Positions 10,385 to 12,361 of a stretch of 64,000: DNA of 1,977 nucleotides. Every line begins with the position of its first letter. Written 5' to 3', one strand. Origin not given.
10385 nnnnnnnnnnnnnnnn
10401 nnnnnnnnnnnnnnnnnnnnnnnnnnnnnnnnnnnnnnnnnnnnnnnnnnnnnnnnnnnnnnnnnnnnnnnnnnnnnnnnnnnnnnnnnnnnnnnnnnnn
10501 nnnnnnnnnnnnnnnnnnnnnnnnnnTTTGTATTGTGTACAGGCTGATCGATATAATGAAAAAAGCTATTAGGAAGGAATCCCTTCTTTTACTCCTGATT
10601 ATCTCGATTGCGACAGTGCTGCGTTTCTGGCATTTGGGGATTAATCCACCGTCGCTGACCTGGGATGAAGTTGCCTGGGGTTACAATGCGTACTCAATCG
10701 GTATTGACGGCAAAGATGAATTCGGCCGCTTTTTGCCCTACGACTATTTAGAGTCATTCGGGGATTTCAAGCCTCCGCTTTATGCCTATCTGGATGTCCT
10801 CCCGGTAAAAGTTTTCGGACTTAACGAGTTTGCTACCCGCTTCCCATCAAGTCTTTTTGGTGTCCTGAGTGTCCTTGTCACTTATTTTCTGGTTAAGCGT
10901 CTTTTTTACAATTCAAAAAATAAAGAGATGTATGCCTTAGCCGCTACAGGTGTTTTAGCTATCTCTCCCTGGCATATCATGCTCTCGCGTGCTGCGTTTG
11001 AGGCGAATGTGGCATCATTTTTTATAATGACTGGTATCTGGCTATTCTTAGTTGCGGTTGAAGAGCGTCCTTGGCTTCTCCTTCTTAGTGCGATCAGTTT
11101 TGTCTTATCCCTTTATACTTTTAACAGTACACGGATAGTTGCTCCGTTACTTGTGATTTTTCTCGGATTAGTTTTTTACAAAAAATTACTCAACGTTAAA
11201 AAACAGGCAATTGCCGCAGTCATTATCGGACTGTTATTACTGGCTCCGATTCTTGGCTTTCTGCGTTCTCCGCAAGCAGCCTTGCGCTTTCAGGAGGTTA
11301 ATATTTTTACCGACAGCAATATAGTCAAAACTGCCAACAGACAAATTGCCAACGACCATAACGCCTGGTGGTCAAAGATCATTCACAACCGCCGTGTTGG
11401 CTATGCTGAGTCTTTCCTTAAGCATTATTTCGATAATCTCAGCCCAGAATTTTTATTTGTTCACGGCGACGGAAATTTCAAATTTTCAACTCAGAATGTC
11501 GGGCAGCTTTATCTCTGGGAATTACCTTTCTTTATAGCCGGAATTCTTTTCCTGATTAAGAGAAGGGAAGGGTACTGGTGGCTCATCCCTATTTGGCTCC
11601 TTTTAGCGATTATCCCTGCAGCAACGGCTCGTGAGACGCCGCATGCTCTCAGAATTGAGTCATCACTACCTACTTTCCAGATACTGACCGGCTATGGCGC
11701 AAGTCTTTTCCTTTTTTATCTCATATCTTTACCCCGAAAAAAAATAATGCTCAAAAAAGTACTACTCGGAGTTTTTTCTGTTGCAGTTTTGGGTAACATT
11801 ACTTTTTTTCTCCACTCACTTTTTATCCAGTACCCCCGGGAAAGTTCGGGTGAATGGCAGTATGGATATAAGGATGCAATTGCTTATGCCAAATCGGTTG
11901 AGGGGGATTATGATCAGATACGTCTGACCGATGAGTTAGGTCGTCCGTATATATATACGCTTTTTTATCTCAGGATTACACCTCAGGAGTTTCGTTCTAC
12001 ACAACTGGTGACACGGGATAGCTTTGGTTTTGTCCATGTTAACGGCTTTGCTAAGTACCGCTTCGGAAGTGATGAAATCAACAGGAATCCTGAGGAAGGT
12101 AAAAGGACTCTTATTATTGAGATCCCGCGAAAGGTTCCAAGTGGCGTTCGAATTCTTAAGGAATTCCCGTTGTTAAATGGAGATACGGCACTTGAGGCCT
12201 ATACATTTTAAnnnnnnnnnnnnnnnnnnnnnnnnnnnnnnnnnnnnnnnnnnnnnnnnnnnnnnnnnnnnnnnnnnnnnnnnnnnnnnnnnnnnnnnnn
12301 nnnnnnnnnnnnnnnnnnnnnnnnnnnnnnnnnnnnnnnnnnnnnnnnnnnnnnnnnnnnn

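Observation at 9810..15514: DPM1/Ppm1-like polyprenol-P sugar synthase followed by two tandem PMT/ArnT-like GT-C genes and a YfhO/PTPS-like membrane protein: candidate protein O-mannosylation module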

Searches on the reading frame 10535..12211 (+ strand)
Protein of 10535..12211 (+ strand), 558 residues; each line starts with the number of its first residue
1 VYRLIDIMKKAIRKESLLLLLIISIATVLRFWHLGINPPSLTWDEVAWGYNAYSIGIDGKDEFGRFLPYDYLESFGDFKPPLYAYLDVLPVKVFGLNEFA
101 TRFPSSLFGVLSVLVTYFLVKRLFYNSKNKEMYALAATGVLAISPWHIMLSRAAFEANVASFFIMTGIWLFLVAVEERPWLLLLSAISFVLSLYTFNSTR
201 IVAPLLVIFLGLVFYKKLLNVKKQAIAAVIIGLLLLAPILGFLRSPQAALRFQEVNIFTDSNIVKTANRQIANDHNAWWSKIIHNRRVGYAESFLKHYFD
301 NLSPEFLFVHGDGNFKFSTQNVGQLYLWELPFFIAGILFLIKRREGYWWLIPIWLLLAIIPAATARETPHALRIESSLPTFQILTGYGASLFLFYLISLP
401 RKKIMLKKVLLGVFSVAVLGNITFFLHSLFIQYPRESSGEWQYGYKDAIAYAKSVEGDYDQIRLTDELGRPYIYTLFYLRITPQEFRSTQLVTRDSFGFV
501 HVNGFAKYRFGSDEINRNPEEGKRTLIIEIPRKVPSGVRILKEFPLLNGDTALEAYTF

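Call 4: search_protein_families(library=pfam, proteins=[window:10535-12211:+], max_evalue=0.01)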
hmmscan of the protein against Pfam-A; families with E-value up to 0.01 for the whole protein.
window:10535-12211:+ (558 aa): 2 families
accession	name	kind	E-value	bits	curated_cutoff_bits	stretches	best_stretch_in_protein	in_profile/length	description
PF13231.12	PMT_2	-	1.4e-10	42.1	26.1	1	79-240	2-158/160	Dolichyl-phosphate-mannose-protein mannosyltransferase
PF02366.24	PMT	-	2.1e-09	37.8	22.7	1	24-220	5-202/245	Dolichyl-phosphate-mannose-protein mannosyltransferase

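Call 6: search_protein_families(library=ncbifam, proteins=[window:10535-12211:+], max_evalue=0.01)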
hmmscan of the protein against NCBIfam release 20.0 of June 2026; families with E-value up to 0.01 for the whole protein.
window:10535-12211:+ (558 aa): 1 family
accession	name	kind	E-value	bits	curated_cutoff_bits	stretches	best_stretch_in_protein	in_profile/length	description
TIGR03663.1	TIGR03663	subfamily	8.7e-07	28.3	126.25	1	18-216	3-183/435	flippase activity-associated protein Agl23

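Call 12: search_solved_structures(query=window:10535-12211:+, max_evalue=1, show_alignments=2)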
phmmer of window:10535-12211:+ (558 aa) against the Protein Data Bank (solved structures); distinct sequences matched with E-value up to 1: 0.

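Call 15: find_homologous_proteins(query=window:10535-12211:+, max_evalue=0.00001)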
Query window:10535-12211:+ (558 aa): 3791 proteins with E <= 0.00001 among 8000 candidates; the best 120 are listed.
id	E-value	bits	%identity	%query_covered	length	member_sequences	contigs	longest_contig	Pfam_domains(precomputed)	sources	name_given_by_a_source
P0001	0.0e+0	1187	96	100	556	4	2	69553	PF02366.25,PF13231.13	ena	-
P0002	4.2e-289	978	76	98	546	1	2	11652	PF02366.25,PF13231.13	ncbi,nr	ncbi:MAG TPA: phospholipid carrier-dependent glycosyltransferase [Patescibacteria group bacterium]|n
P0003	8.0e-255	865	67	98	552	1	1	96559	PF02366.25,PF13231.13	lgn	-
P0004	1.3e-253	861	67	98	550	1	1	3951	PF02366.25,PF13231.13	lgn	-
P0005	2.2e-253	860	67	98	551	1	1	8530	PF02366.25,PF13231.13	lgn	-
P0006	2.8e-250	850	67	98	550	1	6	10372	PF02366.25,PF13231.13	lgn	-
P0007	7.6e-248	842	66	98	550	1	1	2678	PF02366.25,PF13231.13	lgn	-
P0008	5.2e-238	809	65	98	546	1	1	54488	PF02366.25,PF13231.13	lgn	-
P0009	1.7e-228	778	62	97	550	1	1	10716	PF02366.25,PF13231.13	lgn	-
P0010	7.7e-228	776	62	98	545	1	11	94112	PF02366.25,PF13231.13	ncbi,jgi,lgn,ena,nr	ncbi:MAG: hypothetical protein A3H17_02745 [Candidatus Levybacteria bacterium RIFCSPLOWO2_12_FULL_37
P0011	1.0e-227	775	62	98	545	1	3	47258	PF02366.25,PF13231.13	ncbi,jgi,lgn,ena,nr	ncbi:MAG: hypothetical protein US59_C0003G0011 [Candidatus Levybacteria bacterium GW2011_GWB1_37_8]|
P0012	1.3e-227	775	62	98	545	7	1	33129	PF02366.25,PF13231.13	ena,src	-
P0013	2.5e-227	774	62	98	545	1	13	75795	PF02366.25,PF13231.13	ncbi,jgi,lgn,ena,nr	ncbi:MAG: hypothetical protein US48_C0004G0011 [Candidatus Levybacteria bacterium GW2011_GWA2_37_36]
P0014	3.3e-227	774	62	98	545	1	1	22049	PF02366.25,PF13231.13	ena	-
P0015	2.0e-226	771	64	94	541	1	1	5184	PF02366.25,PF13231.13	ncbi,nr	ncbi:MAG: glycosyltransferase family 39 protein [Candidatus Levybacteria bacterium]|nr:glycosyltrans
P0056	4.9e-221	753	61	97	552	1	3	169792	PF02366.25,PF19830.5,PF13231.13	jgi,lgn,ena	-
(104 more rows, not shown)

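Call 17: find_encoding_contigs(protein=P0010, flank=10000, max_places=2)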
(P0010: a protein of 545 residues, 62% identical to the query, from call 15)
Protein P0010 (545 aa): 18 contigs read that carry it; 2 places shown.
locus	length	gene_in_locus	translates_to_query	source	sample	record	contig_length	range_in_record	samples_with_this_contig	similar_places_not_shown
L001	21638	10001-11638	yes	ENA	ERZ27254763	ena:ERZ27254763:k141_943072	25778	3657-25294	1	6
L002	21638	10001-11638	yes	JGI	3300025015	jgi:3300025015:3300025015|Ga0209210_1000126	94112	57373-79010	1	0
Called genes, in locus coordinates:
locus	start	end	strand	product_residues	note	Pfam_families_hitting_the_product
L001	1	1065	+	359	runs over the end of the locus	PF00534:Glycos_transf_1, PF13692:Glyco_trans_1_4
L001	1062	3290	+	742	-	PF09586:YfhO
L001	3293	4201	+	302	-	PF00535:Glycos_transf_2, PF10111:Glyco_tranf_2_2 (weak), PF13641:Glyco_tranf_2_3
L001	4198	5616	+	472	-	PF09852:DUF2079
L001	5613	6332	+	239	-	PF00535:Glycos_transf_2, PF10111:Glyco_tranf_2_2, PF13641:Glyco_tranf_2_3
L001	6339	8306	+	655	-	-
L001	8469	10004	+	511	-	PF02366:PMT, PF13231:PMT_2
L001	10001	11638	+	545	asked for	PF02366:PMT, PF13231:PMT_2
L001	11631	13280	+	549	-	PF02366:PMT, PF13231:PMT_2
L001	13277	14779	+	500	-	PF13231:PMT_2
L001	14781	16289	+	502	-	-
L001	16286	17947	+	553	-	PF10131:PTPS_related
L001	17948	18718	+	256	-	PF00535:Glycos_transf_2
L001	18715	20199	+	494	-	PF13231:PMT_2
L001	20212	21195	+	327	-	PF01073:3Beta_HSD, PF01370:Epimerase, PF02719:Polysacc_synt_2, PF04321:RmlD_sub_bind, PF05368:NmrA (weak), PF07993:NAD_binding_4 (faint), PF13460:NAD_binding_10, PF16363:GDP_Man_Dehyd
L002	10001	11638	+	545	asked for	PF02366:PMT, PF13231:PMT_2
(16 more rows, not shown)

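Call 18: find_encoding_contigs(protein=P0003, flank=10000, max_places=1)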
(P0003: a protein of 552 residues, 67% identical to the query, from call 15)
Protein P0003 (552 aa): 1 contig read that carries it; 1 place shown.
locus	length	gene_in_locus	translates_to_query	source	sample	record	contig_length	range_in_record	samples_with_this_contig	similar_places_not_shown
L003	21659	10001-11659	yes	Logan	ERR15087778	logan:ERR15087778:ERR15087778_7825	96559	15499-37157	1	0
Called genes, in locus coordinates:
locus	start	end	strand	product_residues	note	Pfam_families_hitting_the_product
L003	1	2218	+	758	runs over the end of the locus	PF09586:YfhO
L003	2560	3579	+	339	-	PF00534:Glycos_transf_1, PF13692:Glyco_trans_1_4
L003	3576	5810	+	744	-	PF09586:YfhO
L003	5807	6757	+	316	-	PF00535:Glycos_transf_2, PF13641:Glyco_tranf_2_3, PF13506:Glyco_transf_21 (faint), PF13632:Glyco_trans_2_3 (weak)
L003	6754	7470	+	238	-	PF00535:Glycos_transf_2, PF10111:Glyco_tranf_2_2 (weak), PF13641:Glyco_tranf_2_3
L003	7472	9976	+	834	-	PF09586:YfhO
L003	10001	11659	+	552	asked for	PF02366:PMT, PF13231:PMT_2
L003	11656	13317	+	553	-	PF02366:PMT, PF13231:PMT_2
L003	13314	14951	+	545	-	PF10131:PTPS_related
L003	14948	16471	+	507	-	-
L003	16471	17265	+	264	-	PF00535:Glycos_transf_2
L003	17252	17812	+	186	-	-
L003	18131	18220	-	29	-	-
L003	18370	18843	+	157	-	-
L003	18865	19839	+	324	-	PF01073:3Beta_HSD, PF01370:Epimerase, PF02719:Polysacc_synt_2, PF04321:RmlD_sub_bind, PF07993:NAD_binding_4 (faint), PF13460:NAD_binding_10, PF16363:GDP_Man_Dehyd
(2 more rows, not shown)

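Call 19: find_encoding_contigs(protein=P0056, flank=10000, max_places=1)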
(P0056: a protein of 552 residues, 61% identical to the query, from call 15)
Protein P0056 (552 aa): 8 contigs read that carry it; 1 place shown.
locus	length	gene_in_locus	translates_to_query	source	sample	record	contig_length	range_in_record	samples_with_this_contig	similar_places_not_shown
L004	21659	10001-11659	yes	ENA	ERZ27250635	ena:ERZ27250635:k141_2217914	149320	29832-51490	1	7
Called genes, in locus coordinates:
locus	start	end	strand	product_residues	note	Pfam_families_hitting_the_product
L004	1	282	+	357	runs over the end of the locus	PF00534:Glycos_transf_1, PF13692:Glyco_trans_1_4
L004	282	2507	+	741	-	PF09586:YfhO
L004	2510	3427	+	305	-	PF00535:Glycos_transf_2, PF10111:Glyco_tranf_2_2 (faint), PF13641:Glyco_tranf_2_3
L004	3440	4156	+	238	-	PF00535:Glycos_transf_2, PF10111:Glyco_tranf_2_2, PF13641:Glyco_tranf_2_3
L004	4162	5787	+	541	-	PF13231:PMT_2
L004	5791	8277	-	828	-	PF09586:YfhO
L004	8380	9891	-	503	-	PF13231:PMT_2 (weak)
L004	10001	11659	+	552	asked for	PF02366:PMT, PF19830:DUF6311 (faint), PF13231:PMT_2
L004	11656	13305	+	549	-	PF02366:PMT (weak), PF13231:PMT_2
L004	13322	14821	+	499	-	-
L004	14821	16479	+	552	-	PF10131:PTPS_related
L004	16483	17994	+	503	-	PF13231:PMT_2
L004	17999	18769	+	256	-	PF00535:Glycos_transf_2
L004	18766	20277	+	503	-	PF13231:PMT_2 (weak)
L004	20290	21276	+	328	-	PF01073:3Beta_HSD, PF01370:Epimerase, PF02719:Polysacc_synt_2, PF04321:RmlD_sub_bind, PF05368:NmrA (weak), PF13460:NAD_binding_10 (weak), PF16363:GDP_Man_Dehyd, PF07993:NAD_binding_4 (weak)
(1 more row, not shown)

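Call 21: search_solved_structures(query=A1, max_evalue=10, show_alignments=4)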
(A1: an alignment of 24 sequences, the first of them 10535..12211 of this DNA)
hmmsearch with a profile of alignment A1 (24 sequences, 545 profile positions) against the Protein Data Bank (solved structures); distinct sequences matched with E-value up to 10: 1.
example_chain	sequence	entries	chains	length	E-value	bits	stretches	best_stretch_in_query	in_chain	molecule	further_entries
5ezm_A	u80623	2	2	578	0.00077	21.5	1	70-232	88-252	4-amino-4-deoxy-L-arabinose transferase or related glycosyltransferases of PMT family | 4-amino-4-deoxy-L-arabinose (L-Ara4N) transferase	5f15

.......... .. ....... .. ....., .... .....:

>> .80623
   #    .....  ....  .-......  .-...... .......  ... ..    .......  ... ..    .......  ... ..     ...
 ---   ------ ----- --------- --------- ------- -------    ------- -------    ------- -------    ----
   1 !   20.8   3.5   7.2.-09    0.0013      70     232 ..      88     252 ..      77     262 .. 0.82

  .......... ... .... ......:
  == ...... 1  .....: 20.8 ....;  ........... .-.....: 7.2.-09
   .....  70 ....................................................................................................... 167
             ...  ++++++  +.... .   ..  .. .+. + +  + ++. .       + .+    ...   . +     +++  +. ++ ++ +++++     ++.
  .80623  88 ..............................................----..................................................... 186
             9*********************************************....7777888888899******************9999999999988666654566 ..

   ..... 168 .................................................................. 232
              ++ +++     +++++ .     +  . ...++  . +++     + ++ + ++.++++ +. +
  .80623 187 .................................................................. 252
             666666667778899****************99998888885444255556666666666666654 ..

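Call 34: predict_structure(alignment_id=A2)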
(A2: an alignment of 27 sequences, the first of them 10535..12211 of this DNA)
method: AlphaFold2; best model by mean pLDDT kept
length: 558 residues; sequences in the alignment: 27
mean_pLDDT: 84.0   pTM: 0.86
mean pLDDT of the five models: 84.0, 82.7, 82.1, 81.1, 78.3
residues with pLDDT >= 90: 239; 70-90: 231; 50-70: 79; < 50: 9
segments of 3 or more residues with pLDDT < 50: 368-372
pLDDT, mean of each block of 10 residues (from residue 1): 56 84 94 76 87 91 74 64 86 93 92 96 95 95 84 74 95 96 97 82 92 97 97 86 71 71 81 87 81 82 68 61 68 91 92 87 63 67 92 88 89 87 84 77 86 95 88 94 94 77 91 57 86 88 90 91
secondary structure, 60 per line:
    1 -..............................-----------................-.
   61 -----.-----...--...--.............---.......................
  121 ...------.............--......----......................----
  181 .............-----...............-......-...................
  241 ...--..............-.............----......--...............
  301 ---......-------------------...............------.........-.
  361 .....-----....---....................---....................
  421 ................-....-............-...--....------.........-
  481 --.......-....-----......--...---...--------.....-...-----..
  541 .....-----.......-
elements in order: H2-31 H43-58 E72-74 E77-79 H82-94 H98-123 H130-142 H145-150 H155-176 H181-193 H199-213 H215-220 H222-243 H246-255 H261-273 H278-283 H286-300 H304-309 H329-343 H350-358 H360-364 H371-374 H378-397 H401-436 H438-441 H443-454 E461-464 H471-479 H483-489 E491-494 E500-505 E508-510 E525-529 E539-545 E551-557
